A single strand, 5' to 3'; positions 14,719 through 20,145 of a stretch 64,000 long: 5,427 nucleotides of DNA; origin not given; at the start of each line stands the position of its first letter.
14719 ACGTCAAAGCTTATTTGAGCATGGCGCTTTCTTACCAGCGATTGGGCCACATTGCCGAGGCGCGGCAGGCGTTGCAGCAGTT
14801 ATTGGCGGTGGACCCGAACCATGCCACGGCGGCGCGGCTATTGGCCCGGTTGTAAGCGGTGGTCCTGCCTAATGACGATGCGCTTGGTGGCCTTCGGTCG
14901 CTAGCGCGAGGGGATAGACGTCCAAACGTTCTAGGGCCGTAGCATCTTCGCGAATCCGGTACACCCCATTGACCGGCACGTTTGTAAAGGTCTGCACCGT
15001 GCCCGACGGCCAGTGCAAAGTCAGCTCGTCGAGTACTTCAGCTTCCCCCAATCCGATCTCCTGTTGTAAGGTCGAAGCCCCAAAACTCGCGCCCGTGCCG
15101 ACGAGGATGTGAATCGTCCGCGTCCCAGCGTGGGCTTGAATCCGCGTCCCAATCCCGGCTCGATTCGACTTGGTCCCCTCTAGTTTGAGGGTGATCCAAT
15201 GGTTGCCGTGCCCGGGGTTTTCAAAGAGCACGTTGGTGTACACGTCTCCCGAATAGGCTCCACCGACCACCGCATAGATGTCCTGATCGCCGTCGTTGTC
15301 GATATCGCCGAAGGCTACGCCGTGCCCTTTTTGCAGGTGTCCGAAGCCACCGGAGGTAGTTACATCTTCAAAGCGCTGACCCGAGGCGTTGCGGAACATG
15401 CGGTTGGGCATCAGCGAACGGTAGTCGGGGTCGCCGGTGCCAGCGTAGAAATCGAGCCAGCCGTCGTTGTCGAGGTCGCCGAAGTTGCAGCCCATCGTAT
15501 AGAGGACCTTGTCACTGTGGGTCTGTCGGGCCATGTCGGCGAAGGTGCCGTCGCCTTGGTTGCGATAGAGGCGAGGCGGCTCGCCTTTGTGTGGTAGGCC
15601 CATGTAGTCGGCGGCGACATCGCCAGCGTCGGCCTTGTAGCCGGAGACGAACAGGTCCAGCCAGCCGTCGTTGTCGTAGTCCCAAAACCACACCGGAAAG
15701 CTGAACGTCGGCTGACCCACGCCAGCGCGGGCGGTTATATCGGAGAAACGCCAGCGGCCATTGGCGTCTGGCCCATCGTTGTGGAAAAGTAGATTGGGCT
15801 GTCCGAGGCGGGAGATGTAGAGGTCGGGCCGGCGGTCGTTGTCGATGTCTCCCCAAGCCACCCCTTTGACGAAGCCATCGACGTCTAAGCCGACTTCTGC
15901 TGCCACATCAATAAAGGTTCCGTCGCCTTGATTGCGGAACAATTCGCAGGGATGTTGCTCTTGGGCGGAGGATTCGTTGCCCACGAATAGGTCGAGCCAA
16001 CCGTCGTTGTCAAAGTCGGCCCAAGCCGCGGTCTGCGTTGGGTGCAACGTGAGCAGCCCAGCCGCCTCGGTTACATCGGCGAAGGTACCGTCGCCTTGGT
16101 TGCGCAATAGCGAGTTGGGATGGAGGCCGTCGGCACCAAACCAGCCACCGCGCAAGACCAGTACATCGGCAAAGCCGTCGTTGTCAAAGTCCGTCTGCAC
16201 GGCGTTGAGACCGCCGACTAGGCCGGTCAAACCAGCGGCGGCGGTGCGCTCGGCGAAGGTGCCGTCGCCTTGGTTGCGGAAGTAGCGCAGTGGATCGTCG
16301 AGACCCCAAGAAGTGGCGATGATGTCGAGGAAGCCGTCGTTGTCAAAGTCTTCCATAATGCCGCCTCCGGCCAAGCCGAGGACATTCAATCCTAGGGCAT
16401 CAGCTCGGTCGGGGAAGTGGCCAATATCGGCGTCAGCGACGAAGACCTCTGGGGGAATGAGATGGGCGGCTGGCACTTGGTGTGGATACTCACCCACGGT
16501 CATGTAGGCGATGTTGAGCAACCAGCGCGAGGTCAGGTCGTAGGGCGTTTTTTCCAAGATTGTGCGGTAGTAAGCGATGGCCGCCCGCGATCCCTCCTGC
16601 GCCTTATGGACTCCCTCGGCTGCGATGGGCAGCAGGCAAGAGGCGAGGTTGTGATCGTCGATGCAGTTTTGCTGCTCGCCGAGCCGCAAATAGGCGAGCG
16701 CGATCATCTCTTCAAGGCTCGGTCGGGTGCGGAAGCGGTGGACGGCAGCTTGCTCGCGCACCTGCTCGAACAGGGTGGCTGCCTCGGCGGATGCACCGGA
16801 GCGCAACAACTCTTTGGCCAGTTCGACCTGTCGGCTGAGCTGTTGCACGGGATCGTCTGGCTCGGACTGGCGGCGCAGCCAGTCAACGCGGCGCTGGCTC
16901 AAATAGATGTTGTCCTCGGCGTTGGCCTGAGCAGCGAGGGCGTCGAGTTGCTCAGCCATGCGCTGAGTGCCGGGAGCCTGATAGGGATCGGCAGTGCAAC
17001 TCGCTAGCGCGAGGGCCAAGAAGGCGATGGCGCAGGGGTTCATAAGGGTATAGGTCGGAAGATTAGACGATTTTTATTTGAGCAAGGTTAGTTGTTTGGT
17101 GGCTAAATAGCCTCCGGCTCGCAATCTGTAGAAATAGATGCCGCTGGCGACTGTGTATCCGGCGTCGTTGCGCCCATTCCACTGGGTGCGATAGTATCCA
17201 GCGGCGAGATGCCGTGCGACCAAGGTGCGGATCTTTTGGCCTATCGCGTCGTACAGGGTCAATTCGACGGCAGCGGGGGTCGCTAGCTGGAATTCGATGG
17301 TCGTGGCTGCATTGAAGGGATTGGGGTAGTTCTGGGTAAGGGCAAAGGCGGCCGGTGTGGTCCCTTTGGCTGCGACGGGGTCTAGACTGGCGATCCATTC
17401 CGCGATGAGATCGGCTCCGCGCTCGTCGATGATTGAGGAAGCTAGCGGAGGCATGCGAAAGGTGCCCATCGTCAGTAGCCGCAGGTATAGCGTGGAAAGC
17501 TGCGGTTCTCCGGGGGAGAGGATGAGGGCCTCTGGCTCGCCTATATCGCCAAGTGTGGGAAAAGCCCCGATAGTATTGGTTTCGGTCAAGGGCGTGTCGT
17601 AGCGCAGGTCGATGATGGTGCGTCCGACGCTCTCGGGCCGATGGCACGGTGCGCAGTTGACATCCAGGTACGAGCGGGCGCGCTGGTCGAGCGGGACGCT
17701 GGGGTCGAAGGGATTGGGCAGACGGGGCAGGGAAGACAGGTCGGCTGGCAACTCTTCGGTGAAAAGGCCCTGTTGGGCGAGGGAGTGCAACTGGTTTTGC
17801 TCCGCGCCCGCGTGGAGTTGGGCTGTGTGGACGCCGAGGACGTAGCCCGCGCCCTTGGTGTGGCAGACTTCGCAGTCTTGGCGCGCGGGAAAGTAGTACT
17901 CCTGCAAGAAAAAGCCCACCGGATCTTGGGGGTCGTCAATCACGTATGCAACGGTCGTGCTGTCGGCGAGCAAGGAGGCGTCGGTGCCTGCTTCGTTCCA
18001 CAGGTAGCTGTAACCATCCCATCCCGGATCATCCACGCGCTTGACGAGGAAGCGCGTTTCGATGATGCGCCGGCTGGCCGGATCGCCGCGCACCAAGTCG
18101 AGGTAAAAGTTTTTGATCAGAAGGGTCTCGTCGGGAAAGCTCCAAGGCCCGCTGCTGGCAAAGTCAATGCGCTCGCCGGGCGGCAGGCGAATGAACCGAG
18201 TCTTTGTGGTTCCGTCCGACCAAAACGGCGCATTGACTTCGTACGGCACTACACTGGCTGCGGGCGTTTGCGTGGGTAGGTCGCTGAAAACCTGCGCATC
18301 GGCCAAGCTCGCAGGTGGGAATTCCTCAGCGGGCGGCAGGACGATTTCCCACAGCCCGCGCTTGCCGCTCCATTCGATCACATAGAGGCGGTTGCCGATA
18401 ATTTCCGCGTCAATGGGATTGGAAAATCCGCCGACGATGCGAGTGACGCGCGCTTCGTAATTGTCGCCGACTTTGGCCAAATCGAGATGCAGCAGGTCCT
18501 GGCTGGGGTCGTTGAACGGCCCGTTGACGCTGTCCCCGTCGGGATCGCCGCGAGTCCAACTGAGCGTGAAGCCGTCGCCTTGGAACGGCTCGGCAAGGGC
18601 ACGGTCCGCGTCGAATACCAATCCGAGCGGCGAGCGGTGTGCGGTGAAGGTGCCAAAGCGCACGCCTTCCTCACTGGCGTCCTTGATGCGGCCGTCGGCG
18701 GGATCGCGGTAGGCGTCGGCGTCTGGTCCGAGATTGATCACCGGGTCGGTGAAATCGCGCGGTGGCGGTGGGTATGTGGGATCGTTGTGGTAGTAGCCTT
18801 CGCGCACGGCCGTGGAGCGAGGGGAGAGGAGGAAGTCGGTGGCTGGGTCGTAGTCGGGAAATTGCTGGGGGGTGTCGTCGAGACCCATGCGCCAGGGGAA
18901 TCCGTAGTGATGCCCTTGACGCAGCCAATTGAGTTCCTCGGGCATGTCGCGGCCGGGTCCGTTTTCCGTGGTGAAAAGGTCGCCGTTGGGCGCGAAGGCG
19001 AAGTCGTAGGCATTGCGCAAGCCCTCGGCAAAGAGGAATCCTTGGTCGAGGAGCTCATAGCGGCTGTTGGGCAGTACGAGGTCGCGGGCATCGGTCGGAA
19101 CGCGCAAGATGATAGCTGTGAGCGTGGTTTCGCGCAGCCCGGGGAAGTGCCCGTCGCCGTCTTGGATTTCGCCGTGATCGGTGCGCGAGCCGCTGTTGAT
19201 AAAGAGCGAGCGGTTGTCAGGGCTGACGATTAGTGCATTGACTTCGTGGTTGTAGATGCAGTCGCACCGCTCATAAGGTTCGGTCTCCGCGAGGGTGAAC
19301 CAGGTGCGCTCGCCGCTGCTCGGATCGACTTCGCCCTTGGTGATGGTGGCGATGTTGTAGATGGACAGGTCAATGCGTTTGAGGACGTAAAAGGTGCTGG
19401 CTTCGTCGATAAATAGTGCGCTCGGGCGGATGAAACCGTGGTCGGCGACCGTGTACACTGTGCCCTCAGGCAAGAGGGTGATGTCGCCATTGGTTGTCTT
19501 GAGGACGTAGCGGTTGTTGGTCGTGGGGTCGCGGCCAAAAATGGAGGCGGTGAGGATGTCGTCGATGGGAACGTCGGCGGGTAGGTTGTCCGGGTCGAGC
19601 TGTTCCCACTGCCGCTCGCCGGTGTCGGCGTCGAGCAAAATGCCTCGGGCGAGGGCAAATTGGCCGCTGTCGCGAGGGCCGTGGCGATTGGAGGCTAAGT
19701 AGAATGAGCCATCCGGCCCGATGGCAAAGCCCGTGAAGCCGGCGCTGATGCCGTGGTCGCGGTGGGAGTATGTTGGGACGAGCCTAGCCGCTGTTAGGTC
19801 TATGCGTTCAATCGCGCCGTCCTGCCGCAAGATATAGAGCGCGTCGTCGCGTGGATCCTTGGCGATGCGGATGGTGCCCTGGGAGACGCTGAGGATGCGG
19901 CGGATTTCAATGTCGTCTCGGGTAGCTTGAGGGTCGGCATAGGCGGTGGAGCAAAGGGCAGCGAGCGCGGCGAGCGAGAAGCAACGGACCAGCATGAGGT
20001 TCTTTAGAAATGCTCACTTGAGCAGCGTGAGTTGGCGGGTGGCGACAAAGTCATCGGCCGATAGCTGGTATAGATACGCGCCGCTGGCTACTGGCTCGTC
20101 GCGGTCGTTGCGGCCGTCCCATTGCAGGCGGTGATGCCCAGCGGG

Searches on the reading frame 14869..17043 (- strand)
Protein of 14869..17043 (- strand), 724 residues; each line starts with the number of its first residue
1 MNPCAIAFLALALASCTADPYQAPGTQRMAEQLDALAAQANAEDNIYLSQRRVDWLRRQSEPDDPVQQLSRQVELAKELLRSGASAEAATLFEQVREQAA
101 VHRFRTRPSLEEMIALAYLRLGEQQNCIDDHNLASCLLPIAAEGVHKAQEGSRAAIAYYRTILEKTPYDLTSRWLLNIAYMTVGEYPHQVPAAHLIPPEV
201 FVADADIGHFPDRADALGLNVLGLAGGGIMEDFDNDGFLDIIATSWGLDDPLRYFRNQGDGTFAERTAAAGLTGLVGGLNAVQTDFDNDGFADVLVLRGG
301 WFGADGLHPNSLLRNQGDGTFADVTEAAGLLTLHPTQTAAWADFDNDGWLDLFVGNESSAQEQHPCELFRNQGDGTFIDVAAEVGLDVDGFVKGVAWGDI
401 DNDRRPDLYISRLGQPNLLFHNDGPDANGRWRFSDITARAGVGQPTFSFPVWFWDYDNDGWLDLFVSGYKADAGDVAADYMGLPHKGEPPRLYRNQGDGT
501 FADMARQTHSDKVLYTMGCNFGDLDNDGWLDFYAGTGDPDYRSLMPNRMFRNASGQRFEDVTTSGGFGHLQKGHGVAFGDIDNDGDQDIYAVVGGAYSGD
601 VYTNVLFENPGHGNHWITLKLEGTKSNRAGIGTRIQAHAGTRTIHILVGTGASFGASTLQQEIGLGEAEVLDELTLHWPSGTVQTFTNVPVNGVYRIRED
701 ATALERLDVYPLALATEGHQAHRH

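Call 4: search_protein_families(library=pfam, proteins=[window:14869-17043:-], max_evalue=0.1)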
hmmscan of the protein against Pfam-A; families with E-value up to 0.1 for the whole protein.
window:14869-17043:- (724 aa): 3 families
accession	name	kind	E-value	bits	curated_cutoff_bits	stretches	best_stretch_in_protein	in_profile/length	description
PF13517.12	FG-GAP_3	-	5.6e-47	158.6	26.9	6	232-296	1-61/61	FG-GAP-like repeat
PF01839.29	FG-GAP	-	8.3e-13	48.4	22.1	1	338-358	4-24/37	FG-GAP repeat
PF07593.17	UnbV_ASPIC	-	2.6e-12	46.9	23.4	1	630-695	1-67/68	ASPIC and UnbV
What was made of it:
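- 14869..17043 (-): FG-GAP/ASPIC-UnbV (CRTAC1-like) secreted protein, a recurrent neighbour of these modules; its orientation varies between genomes. Pfam (call 4).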

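Call 5: search_protein_families(library=ncbifam, proteins=[window:14869-17043:-], max_evalue=0.1)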
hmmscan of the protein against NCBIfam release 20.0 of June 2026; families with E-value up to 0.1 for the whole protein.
window:14869-17043:- (724 aa): 1 family
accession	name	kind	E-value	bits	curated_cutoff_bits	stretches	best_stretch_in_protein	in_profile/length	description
NF047539.1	XAC2610_fam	domain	0.029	14.9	35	0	341-379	3-42/89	XAC2610-related protein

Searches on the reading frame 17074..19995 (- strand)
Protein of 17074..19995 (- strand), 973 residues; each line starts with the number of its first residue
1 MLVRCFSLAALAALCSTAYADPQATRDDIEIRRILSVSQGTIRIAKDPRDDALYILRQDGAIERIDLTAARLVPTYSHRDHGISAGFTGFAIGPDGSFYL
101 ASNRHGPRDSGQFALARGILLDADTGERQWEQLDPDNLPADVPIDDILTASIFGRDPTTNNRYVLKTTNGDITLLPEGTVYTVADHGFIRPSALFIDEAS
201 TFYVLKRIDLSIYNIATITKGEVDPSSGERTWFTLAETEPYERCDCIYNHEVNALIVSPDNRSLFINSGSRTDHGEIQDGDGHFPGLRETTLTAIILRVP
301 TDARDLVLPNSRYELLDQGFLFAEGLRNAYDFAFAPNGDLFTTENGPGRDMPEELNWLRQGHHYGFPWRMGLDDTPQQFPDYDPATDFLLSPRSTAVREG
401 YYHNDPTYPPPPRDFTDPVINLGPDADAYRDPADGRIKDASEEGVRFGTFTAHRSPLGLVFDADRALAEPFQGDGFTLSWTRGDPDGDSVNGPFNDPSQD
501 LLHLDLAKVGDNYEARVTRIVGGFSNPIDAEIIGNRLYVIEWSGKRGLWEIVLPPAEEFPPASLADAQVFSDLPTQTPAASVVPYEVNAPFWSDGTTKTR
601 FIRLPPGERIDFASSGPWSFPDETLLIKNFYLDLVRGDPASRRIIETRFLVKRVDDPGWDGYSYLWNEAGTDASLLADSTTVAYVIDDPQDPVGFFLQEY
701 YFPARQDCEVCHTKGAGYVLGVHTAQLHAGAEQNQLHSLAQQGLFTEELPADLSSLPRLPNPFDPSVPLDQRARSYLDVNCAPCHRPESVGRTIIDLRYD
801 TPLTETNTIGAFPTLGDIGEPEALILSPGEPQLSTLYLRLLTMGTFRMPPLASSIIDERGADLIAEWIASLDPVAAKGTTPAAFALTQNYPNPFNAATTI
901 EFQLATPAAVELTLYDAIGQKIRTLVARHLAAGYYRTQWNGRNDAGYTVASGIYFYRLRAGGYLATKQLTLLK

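Call 23: search_protein_families(library=pfam, proteins=[window:17074-19995:-], max_evalue=0.001)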
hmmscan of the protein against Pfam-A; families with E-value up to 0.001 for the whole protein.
window:17074-19995:- (973 aa): 2 families
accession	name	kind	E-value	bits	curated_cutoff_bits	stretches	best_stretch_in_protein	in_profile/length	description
PF13860.13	FlgD_ig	-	6.5e-10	39.3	27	1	897-957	11-72/79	FlgD Ig-like domain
PF07995.17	GSDH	-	6.4e-06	26.1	25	1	319-368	173-221/332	Glucose / Sorbosone dehydrogenase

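Call 48: search_protein_families(library=ncbifam, proteins=[window:17074-19995:-], max_evalue=0.01)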
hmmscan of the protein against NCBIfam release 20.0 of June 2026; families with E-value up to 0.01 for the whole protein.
window:17074-19995:- (973 aa): 8 families
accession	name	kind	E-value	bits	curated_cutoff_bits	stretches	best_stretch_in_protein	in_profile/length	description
TIGR03806.1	chp_HNE_0200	subfamily_domain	1.1e-68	231.7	313.3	1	561-871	2-314/314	SO2930 family diheme c-type cytochrome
NF033707.1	T9SS_sortase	equivalog_domain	3e-08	31.8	420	1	887-959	999-1076/1095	type IX secretion system sortase PorU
TIGR03606.1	non_repeat_PQQ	subfamily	5.9e-08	31.9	434.55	1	319-382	222-284/454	glucose/sorbosone family PQQ-dependent dehydrogenase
TIGR04183.1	Por_Secre_tail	domain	1.3e-07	31.5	23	1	890-969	2-69/72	T9SS type A sorting domain-containing protein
NF052323.1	T9SSA_dep_M6i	equivalog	3.3e-05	22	600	1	887-960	958-1026/1043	T9SS-dependent M6-like inactivated metalloprotease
NF009276.0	PRK12633.1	equivalog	9.8e-05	22.2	383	1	896-959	116-180/234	flagellar basal body rod modification protein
NF033206.1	ScyE_fam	subfamily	0.00011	21.9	80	0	322-349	3-30/333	ScyD/ScyE family protein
NF005176.1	PRK06655.1-1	equivalog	0.00037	20.5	230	1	907-959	96-148/197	flagellar hook assembly protein FlgD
